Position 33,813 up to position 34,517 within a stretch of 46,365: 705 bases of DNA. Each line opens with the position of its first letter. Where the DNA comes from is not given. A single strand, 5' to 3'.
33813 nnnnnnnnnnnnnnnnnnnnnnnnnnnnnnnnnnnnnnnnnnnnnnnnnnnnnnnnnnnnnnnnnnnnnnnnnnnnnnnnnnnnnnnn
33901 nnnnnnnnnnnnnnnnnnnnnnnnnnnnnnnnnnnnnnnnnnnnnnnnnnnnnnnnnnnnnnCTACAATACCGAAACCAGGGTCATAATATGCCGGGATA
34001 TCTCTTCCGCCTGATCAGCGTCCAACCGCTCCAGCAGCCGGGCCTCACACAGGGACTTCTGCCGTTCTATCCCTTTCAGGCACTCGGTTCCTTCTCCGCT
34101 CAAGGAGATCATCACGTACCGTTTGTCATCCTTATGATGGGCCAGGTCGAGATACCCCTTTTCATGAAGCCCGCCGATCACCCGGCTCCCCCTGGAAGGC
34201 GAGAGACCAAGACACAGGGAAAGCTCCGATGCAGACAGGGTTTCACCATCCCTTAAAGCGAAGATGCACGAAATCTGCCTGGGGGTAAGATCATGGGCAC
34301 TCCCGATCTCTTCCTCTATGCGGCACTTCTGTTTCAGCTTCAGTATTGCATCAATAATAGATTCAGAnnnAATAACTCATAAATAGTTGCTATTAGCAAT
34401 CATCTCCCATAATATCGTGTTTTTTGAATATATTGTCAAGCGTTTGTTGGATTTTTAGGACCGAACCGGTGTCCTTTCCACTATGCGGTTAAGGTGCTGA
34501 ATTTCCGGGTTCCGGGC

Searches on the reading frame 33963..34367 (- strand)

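Call 33: search_protein_families(library=pfam, proteins=[window:33963-34367:-], max_evalue=0.001)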
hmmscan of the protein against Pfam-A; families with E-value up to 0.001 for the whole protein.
window:33963-34367:- (134 aa): 3 families
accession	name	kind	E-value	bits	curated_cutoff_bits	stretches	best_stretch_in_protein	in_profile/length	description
PF12802.13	MarR_2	-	2e-11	44.3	27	1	25-83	1-60/61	MarR family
PF13463.12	HTH_27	-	2.1e-07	31.6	22.2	1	27-93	1-68/68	Winged helix DNA-binding domain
PF01047.28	MarR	-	1.8e-05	25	24.6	1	27-84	1-58/59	MarR family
